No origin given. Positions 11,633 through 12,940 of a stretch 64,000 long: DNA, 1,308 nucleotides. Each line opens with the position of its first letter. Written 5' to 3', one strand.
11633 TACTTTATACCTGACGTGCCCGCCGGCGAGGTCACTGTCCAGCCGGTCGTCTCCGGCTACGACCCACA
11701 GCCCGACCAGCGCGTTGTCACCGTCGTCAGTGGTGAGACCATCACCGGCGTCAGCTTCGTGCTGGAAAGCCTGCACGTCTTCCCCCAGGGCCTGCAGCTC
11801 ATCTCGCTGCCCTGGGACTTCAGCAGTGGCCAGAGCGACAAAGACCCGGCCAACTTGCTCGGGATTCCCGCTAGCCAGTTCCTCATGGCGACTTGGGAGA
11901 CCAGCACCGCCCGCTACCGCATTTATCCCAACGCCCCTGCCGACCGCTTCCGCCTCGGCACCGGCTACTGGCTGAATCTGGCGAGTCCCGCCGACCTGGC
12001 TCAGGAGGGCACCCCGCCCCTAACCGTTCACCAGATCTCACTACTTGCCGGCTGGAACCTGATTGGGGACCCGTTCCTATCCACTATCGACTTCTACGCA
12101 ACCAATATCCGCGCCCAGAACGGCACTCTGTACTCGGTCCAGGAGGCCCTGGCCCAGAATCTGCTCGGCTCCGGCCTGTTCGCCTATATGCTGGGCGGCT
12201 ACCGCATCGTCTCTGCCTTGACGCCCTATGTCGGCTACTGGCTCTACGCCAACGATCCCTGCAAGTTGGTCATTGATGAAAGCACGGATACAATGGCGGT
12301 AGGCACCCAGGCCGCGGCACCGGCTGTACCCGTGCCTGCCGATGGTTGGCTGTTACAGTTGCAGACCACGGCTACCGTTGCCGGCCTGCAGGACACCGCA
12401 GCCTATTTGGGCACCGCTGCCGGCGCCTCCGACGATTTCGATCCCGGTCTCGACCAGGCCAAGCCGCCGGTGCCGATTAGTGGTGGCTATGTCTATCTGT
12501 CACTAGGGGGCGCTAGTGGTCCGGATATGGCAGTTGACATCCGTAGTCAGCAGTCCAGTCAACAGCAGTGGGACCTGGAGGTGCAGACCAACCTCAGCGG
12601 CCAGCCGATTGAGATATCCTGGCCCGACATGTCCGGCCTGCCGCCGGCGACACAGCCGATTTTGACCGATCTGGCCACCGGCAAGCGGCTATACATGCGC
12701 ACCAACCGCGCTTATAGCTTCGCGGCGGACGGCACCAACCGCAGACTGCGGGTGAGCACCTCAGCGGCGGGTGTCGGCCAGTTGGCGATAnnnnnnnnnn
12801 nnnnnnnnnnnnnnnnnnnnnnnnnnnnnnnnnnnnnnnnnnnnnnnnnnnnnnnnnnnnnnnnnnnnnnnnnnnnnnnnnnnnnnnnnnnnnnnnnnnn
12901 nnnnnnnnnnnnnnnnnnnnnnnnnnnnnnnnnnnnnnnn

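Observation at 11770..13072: ~430-aa tripartite C-terminal tail shared by three otherwise unrelated secreted proteins (also 18455-19850 and 21395-22737)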

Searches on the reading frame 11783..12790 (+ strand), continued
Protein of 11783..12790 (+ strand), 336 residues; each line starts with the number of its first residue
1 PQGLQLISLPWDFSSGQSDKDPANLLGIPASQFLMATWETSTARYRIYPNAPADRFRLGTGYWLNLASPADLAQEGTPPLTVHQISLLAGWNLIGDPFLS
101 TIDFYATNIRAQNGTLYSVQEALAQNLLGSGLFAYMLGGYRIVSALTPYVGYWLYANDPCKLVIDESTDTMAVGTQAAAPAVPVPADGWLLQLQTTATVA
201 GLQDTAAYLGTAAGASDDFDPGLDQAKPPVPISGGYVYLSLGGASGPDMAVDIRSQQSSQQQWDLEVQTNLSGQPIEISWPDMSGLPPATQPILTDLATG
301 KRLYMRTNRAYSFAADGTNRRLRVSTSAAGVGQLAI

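Call 92: find_encoding_contigs(protein=P0011, flank=10000, max_places=2)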
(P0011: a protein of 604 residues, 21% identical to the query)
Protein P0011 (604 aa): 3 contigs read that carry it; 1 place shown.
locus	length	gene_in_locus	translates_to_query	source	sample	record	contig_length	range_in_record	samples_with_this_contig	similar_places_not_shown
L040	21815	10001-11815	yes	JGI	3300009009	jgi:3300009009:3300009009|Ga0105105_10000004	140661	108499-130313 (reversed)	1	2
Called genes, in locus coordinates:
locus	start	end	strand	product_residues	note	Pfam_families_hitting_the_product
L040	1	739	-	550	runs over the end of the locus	PF01476:LysM (faint)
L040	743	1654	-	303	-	-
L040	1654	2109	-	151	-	PF08786:DcrB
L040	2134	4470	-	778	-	-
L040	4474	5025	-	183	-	-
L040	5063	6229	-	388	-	PF05488:PAAR_motif (faint)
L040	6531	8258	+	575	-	PF00069:Pkinase, PF07714:PK_Tyr_Ser-Thr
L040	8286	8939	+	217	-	-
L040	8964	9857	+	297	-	-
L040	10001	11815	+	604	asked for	PF13860:FlgD_ig, PF18962:Por_Secre_tail (weak)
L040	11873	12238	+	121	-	PF07883:Cupin_2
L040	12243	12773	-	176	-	PF19638:DUF6141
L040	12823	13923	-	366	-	PF00412:LIM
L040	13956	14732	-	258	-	PF02353:CMAS, PF05175:MTS, PF13489:Methyltransf_23, PF01209:Ubie_methyltran, PF08241:Methyltransf_11, PF08242:Methyltransf_12, PF13649:Methyltransf_25, PF13847:Methyltransf_31, +3 more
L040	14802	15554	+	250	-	PF00106:adh_short, PF08659:KR, PF23441:SDR (weak), PF13561:adh_short_C2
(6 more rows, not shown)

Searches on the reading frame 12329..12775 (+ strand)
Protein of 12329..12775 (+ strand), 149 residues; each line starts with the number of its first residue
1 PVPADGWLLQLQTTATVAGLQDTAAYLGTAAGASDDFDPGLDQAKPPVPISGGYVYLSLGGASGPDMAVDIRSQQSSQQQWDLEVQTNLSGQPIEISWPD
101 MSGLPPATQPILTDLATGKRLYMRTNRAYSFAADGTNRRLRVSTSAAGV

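Call 95: find_homologous_proteins(query=A9, max_evalue=0.0001)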
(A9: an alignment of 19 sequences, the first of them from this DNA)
Query A9 (19 sequences) (149 aa, profile of the alignment): 4 proteins with E <= 0.0001 among 1883 candidates.
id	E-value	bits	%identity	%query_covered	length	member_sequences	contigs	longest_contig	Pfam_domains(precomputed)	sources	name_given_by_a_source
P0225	1.5e-16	78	41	53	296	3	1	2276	-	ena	-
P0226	2.0e-10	58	29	56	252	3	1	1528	-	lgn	-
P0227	2.1e-8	52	32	52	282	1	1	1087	-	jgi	jgi:hypothetical protein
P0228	5.1e-5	41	28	77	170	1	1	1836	PF00404.25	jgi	jgi:hypothetical protein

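Call 96: search_protein_families(library=pfam, proteins=[P0228], max_evalue=0.01)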
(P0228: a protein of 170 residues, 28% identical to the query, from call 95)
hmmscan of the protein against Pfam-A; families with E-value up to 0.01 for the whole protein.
P0228 (170 aa): 1 family
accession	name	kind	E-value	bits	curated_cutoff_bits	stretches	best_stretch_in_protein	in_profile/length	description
PF00404.24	Dockerin_1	-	1.7e-06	28.6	22.9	1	115-161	1-51/57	Dockerin type I domain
